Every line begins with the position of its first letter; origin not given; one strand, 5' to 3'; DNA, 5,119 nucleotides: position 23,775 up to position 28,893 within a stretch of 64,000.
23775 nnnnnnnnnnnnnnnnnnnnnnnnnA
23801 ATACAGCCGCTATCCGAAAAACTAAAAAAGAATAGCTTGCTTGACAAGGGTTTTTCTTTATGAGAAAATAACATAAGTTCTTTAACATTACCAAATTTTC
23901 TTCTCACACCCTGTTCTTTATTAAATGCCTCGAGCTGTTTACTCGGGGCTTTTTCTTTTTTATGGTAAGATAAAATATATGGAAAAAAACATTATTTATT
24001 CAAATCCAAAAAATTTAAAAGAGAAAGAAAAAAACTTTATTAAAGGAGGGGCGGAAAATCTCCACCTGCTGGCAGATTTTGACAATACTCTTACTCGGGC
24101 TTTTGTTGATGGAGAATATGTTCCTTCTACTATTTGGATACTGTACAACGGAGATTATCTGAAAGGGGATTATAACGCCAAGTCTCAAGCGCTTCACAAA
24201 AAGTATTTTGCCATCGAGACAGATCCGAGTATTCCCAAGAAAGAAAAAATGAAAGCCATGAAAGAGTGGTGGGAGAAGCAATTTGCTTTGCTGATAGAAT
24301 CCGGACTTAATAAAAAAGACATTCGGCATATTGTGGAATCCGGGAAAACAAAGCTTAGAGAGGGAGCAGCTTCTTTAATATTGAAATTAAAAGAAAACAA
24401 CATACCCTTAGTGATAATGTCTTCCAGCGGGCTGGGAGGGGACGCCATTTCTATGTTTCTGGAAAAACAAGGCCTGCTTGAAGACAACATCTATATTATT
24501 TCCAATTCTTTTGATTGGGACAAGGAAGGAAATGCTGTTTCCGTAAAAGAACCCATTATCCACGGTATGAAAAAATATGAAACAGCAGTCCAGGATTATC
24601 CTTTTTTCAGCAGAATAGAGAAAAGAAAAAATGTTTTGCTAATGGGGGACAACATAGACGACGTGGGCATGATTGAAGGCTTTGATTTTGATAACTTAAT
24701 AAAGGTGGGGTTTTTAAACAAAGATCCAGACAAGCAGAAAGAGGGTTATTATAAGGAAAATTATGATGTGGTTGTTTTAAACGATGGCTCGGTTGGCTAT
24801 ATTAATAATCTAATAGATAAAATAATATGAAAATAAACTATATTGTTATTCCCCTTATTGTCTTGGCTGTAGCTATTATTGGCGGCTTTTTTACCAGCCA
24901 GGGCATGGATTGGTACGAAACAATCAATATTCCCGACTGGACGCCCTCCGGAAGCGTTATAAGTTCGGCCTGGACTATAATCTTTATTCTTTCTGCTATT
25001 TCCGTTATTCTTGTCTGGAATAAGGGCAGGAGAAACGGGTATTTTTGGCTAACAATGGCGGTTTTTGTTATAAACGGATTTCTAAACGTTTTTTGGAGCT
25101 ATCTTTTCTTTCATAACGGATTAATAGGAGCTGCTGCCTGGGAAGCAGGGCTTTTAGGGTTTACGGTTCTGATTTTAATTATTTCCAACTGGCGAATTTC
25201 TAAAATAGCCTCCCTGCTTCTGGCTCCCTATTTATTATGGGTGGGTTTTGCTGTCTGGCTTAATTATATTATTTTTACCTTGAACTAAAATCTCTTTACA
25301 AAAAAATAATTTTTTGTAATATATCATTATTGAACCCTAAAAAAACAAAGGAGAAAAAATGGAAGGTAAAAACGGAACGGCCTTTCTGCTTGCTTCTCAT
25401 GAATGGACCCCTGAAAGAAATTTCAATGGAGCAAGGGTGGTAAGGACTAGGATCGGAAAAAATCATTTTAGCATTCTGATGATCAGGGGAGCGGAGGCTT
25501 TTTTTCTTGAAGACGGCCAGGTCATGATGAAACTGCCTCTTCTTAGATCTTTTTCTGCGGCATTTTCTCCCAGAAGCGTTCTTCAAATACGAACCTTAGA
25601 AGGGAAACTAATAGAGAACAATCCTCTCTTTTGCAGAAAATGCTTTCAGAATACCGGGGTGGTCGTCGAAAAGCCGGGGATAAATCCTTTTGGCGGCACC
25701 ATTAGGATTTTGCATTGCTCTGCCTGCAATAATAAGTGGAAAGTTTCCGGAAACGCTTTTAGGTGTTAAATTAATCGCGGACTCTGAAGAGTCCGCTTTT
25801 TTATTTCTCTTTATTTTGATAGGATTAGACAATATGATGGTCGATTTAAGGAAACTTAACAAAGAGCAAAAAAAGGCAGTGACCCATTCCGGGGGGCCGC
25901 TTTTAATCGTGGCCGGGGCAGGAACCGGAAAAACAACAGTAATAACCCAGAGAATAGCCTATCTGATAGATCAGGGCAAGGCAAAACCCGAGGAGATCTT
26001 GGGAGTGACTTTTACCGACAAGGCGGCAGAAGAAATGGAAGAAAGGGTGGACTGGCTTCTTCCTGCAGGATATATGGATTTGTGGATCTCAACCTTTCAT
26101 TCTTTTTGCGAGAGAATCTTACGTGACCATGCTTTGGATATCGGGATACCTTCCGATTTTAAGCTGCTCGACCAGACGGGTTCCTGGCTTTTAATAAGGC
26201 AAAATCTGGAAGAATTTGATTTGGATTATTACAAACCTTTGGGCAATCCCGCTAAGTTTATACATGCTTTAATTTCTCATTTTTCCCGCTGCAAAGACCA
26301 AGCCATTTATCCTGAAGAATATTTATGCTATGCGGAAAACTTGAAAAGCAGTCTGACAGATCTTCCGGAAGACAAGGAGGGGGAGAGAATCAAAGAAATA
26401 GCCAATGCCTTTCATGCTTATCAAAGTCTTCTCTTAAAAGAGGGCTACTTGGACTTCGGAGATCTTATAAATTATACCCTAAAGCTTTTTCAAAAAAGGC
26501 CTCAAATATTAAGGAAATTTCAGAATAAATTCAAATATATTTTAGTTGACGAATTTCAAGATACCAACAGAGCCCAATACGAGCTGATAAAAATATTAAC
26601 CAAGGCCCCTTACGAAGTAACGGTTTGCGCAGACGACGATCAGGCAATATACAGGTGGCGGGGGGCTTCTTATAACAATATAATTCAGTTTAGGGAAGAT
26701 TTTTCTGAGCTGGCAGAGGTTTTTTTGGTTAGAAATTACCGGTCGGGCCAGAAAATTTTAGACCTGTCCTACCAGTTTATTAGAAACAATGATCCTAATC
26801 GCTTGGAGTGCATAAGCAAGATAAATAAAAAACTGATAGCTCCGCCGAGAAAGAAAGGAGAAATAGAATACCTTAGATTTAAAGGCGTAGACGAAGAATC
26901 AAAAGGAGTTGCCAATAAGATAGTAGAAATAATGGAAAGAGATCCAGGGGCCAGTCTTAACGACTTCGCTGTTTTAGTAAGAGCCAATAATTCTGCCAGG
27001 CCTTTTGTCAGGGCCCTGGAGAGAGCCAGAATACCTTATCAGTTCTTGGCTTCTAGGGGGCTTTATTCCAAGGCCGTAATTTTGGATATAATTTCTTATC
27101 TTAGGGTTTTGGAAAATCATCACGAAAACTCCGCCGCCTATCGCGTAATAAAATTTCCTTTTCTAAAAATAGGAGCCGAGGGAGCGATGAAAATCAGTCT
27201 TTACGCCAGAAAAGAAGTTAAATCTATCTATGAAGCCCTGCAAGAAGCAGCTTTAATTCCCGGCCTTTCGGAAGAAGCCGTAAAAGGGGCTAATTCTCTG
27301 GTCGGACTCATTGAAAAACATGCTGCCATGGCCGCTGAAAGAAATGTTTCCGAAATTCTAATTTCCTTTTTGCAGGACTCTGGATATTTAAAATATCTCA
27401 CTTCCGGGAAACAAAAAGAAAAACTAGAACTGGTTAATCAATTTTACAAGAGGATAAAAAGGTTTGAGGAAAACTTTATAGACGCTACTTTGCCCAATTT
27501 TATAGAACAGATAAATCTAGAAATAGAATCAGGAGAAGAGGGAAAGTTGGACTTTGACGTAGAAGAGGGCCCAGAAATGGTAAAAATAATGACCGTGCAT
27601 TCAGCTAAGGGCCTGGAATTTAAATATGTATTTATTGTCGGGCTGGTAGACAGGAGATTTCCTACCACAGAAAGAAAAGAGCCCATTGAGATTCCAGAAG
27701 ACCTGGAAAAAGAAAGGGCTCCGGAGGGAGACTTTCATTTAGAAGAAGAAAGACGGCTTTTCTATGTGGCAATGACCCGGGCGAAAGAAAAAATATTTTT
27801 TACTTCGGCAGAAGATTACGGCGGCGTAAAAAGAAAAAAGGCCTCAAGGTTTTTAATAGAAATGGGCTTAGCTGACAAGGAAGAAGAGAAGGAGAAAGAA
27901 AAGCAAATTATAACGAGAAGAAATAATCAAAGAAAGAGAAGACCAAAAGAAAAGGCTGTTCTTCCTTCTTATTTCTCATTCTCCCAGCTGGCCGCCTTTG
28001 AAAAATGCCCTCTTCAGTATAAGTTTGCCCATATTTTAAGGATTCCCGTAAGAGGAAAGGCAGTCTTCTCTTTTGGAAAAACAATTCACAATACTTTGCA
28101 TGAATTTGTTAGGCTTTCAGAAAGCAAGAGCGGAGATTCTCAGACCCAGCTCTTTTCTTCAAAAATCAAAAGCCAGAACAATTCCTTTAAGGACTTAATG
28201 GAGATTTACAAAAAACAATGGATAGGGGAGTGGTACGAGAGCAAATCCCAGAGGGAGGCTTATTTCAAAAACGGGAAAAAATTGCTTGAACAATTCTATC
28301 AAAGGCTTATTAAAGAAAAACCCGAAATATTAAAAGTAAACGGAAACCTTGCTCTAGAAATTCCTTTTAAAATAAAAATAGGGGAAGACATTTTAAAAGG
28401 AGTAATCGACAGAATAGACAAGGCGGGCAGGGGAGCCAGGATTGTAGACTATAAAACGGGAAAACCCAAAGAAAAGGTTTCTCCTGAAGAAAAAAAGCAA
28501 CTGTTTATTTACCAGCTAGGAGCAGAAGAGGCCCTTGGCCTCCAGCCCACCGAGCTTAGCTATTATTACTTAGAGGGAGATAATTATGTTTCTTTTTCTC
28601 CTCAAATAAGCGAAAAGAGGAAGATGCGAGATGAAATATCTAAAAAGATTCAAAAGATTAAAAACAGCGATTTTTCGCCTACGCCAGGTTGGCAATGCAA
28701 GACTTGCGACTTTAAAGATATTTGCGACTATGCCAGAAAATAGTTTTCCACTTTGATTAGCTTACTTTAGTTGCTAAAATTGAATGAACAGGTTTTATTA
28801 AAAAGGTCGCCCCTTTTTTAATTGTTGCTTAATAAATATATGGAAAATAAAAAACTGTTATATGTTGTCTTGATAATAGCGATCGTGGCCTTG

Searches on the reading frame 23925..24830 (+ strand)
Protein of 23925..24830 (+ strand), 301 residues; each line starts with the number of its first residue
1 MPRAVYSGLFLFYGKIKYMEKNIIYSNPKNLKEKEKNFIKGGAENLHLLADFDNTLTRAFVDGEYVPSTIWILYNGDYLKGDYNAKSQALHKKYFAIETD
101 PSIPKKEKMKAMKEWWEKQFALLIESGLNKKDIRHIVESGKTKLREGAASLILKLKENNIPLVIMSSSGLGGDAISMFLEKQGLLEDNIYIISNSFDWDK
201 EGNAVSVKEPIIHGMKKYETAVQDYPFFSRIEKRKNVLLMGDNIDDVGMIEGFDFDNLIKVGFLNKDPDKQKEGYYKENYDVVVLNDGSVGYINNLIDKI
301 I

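Call 68: search_protein_families(library=pfam, proteins=[window:23925-24830:+], max_evalue=0.001)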
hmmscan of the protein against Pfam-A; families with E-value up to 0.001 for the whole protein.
window:23925-24830:+ (301 aa): 2 families
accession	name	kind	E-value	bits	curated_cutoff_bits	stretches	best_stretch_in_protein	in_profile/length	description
PF05822.18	UMPH-1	-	1.5e-62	211.8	23.7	1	55-300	2-245/246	Pyrimidine 5'-nucleotidase (UMPH-1)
PF00702.32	Hydrolase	-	5e-05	24.2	26.4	1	51-252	7-189/191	haloacid dehalogenase-like hydrolase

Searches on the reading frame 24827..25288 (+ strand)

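Call 68: search_protein_families(library=pfam, proteins=[window:24827-25288:+], max_evalue=0.001)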
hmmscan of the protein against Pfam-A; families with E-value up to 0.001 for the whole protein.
window:24827-25288:+ (153 aa): 1 family
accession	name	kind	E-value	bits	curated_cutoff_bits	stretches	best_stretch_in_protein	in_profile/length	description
PF03073.20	TspO_MBR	-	9.3e-33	113.4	24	1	10-149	3-143/145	TspO/MBR family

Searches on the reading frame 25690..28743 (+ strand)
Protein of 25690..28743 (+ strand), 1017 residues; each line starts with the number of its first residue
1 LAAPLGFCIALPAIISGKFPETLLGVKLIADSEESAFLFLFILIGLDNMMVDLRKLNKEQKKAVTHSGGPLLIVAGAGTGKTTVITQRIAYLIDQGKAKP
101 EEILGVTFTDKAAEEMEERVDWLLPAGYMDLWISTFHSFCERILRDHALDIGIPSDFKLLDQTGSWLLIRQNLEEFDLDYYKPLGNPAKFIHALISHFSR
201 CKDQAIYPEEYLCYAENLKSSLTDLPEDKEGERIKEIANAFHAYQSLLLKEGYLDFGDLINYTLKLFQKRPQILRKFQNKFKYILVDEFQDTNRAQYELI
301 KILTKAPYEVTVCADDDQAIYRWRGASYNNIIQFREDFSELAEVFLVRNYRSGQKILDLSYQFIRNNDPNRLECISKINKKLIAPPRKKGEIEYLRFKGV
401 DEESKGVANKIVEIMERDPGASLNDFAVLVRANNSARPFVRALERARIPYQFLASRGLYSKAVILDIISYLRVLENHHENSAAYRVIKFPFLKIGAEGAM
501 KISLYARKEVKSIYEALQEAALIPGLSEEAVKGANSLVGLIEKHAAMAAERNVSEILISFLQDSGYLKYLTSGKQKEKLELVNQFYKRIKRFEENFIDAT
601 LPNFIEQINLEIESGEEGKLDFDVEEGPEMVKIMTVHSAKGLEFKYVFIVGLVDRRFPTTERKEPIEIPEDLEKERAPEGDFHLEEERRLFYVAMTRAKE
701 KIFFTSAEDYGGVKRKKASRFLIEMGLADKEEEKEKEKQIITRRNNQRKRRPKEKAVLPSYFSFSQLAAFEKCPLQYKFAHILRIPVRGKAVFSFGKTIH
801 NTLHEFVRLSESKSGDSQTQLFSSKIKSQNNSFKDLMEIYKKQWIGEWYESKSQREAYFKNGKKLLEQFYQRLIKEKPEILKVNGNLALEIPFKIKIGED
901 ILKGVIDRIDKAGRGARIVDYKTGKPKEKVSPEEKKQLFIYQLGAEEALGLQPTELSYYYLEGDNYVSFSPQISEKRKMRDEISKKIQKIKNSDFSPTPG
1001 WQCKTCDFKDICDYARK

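Call 68: search_protein_families(library=pfam, proteins=[window:25690-28743:+], max_evalue=0.001)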
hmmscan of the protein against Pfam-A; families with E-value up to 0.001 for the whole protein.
window:25690-28743:+ (1017 aa): 9 families
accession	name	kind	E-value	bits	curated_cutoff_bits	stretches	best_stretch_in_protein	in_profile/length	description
PF00580.27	UvrD-helicase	-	2.3e-82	277.2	23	1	56-338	1-270/271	UvrD/REP helicase N-terminal domain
PF13361.12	UvrD_C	-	5.4e-53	181.1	25.6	1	346-708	3-349/350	UvrD-like helicase C-terminal domain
PF12705.13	PDDEXK_1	-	7.1e-35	121.6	22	1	762-1013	2-247/247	PD-(D/E)XK nuclease superfamily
PF13245.12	AAA_19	-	2.2e-21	76.9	25.1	1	60-322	1-132/134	AAA domain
PF13538.12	UvrD_C_2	-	6e-11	42.5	27.4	2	682-703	29-50/52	UvrD-like helicase C-terminal domain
PF13604.12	AAA_30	-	2e-08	34.6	27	1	55-121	1-67/191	AAA domain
PF21445.3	ADDB_N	-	3e-08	33.7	26.6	1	73-319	2-236/290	ADDB, N-terminal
PF01443.25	Viral_helicase1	-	4.4e-05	23.8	21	0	631-704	177-226/228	Viral superfamily 1 RNA helicase core domain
PF01930.23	Cas_Cas4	-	5.2e-05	23.8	22.7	1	897-1012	51-158/160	Domain of unknown function DUF83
